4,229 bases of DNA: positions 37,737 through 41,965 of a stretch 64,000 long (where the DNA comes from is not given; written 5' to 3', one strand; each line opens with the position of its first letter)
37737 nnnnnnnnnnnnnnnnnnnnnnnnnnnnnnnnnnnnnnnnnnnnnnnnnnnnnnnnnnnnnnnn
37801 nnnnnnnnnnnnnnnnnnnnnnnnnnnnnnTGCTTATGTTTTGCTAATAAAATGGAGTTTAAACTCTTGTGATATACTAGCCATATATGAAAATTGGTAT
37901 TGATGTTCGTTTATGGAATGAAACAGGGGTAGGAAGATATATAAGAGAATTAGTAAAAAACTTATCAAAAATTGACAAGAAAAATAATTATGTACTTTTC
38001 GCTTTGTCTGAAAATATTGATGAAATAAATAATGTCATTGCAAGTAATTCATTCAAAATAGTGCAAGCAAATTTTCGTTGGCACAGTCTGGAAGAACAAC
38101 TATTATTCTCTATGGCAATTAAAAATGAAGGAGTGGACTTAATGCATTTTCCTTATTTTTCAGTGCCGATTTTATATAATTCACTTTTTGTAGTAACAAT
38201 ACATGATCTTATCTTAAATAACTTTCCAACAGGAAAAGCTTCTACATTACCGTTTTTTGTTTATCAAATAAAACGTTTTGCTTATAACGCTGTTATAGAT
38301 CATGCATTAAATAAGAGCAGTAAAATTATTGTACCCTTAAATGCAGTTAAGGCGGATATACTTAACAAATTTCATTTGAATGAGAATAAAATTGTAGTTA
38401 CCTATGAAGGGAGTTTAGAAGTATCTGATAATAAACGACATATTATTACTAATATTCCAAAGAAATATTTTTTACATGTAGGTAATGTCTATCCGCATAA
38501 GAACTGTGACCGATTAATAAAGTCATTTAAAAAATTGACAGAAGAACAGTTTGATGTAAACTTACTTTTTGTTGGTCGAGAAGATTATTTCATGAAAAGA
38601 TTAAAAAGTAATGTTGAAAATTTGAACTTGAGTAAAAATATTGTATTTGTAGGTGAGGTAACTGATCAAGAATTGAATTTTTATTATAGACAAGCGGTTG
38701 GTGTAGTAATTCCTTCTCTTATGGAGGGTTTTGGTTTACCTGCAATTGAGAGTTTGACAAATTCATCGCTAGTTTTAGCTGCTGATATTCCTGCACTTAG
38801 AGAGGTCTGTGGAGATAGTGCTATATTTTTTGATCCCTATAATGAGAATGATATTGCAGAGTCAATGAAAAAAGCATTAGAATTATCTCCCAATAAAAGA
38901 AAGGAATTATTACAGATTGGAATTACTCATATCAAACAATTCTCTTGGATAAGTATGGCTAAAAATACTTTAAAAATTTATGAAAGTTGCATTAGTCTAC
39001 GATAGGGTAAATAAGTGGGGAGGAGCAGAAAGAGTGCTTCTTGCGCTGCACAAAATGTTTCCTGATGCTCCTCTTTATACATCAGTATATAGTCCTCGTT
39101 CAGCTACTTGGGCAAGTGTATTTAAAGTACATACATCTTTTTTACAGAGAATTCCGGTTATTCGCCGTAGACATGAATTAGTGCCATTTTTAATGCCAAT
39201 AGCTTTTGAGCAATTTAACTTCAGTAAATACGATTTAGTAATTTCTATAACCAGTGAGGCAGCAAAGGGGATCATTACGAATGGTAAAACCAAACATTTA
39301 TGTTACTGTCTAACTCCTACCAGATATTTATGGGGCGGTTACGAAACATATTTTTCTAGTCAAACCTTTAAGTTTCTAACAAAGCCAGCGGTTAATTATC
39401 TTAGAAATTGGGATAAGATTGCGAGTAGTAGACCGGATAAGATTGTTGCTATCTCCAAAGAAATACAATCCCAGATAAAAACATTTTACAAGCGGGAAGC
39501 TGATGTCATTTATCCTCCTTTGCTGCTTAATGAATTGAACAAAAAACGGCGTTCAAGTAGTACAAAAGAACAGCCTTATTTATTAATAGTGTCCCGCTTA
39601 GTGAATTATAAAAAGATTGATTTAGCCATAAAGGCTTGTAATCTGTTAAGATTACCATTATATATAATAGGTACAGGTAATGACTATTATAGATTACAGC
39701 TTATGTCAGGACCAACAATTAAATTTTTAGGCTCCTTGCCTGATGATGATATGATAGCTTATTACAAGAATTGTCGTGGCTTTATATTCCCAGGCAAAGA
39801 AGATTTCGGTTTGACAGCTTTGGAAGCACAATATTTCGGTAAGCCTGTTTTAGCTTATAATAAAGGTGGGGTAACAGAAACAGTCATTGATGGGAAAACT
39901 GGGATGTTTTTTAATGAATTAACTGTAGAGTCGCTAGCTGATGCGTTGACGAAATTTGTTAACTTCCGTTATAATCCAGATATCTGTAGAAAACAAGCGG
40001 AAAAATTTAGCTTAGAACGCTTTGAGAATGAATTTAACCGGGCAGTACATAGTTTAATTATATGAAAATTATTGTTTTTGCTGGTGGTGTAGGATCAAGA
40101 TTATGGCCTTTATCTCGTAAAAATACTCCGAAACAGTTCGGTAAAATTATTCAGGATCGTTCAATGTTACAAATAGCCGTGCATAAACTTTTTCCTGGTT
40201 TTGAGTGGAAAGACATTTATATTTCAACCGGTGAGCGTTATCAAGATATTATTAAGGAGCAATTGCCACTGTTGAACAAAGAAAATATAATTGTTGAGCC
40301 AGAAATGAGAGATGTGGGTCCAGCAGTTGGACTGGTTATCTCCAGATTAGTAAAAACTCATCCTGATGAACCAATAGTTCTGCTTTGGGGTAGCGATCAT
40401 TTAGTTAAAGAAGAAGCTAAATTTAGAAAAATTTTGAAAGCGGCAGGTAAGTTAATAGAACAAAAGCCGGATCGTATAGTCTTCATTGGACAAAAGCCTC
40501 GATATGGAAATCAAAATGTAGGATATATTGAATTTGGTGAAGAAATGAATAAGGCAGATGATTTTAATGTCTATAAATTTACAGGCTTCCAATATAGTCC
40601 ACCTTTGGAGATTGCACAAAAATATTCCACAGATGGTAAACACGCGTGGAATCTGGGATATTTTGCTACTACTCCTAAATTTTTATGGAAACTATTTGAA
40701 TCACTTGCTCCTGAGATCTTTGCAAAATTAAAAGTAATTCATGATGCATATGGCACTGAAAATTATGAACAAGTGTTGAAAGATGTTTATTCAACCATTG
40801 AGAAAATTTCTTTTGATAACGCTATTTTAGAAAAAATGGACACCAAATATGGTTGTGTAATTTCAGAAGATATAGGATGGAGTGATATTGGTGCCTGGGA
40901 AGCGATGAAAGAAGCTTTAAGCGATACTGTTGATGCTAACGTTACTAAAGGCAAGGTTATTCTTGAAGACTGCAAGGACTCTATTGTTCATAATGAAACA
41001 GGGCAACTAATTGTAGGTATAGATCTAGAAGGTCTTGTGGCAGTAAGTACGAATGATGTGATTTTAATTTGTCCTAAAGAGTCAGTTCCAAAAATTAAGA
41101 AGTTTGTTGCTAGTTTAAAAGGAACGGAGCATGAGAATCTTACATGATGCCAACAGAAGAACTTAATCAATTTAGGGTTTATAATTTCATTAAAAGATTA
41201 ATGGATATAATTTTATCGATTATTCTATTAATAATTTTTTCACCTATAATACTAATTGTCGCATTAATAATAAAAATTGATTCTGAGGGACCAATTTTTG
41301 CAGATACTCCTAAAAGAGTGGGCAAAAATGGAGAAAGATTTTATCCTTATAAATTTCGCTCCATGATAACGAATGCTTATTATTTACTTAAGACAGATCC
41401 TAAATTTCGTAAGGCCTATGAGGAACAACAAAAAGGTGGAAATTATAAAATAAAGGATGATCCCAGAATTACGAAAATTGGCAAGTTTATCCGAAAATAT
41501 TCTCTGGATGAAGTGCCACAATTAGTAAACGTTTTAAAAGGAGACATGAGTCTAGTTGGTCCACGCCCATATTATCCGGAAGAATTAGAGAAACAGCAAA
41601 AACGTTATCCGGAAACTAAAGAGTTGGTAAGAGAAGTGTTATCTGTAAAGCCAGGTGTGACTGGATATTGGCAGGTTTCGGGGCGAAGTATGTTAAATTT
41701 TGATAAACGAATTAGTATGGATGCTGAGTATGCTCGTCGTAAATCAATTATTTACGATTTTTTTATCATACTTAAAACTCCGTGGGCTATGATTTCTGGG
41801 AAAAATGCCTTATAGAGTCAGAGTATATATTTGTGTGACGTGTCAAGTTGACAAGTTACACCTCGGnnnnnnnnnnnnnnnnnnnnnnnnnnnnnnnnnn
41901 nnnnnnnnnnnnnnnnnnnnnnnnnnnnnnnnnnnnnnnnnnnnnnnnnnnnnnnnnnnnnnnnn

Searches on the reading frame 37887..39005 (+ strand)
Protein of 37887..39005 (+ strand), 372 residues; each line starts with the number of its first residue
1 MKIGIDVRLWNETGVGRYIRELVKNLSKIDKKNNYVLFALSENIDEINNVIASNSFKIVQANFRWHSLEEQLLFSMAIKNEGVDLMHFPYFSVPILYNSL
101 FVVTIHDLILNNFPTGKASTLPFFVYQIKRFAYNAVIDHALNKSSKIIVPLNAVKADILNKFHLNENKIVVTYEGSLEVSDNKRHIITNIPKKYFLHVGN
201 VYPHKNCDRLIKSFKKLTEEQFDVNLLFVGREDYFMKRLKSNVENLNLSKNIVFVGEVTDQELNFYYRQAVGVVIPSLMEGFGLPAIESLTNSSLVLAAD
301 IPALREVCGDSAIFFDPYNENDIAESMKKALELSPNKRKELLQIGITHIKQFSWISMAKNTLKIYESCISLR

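Call 72: search_protein_families(library=pfam, proteins=[window:37887-39005:+], max_evalue=0.0001)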
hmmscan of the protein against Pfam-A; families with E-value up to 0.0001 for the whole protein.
window:37887-39005:+ (372 aa): 3 families
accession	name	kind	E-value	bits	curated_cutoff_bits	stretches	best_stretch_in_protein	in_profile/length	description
PF00534.26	Glycos_transf_1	-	8.5e-29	100.7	26.4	1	191-341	14-165/172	Glycosyl transferases group 1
PF13692.12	Glyco_trans_1_4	-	2.2e-21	77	27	1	193-332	2-141/142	Glycosyl transferases group 1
PF13439.12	Glyco_transf_4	-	1.6e-09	38.5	28.5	1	14-175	3-165/170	Glycosyltransferase Family 4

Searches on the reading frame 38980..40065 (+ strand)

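Call 72: search_protein_families(library=pfam, proteins=[window:38980-40065:+], max_evalue=0.0001)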
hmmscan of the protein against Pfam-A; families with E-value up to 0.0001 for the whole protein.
window:38980-40065:+ (361 aa): 3 families
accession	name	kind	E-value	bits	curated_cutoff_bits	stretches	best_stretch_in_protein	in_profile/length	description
PF00534.26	Glycos_transf_1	-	2.6e-29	102.4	26.4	1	188-342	5-171/172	Glycosyl transferases group 1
PF13692.12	Glyco_trans_1_4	-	2.2e-21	77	27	1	199-326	2-139/142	Glycosyl transferases group 1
PF20706.3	GT4-conflict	-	1.2e-05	24.9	26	0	273-304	291-322/385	Family 4 Glycosyltransferase in conflict systems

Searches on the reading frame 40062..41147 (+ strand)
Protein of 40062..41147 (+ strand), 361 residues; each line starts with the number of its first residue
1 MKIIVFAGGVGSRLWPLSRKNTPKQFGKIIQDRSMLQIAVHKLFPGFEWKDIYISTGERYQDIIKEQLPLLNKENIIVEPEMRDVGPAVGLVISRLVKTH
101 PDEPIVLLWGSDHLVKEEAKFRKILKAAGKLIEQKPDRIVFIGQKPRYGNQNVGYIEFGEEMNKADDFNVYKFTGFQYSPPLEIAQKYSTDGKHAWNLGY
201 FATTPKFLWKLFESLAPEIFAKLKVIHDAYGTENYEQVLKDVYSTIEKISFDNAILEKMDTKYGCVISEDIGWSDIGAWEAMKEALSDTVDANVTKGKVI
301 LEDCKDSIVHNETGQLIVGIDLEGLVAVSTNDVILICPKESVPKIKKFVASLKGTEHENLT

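Call 72: search_protein_families(library=pfam, proteins=[window:40062-41147:+], max_evalue=0.0001)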
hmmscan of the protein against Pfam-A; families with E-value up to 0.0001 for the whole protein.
window:40062-41147:+ (361 aa): 2 families
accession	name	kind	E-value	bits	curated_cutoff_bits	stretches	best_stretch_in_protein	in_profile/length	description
PF00483.29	NTP_transferase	-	1.1e-23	84.5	21.2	1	3-288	2-241/245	Nucleotidyl transferase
PF22640.1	ManC_GMP_beta-helix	-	5e-07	30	27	1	297-352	1-55/55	MannoseP isomerase/GMP-like beta-helix domain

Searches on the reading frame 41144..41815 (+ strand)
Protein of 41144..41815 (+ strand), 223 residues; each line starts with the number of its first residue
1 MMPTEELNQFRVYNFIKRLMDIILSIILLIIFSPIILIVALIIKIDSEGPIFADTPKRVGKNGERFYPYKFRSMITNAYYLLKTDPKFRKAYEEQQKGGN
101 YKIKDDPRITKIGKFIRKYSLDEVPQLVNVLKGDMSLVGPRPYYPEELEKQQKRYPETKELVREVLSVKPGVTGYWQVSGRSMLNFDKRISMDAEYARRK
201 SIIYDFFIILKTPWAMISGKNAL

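Call 72: search_protein_families(library=pfam, proteins=[window:41144-41815:+], max_evalue=0.0001)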
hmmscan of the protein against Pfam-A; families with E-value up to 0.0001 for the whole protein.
window:41144-41815:+ (223 aa): 1 family
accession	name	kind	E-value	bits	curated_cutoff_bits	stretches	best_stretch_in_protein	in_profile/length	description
PF02397.22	Bac_transf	-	6.1e-62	208.8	27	1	17-217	1-178/179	Bacterial sugar transferase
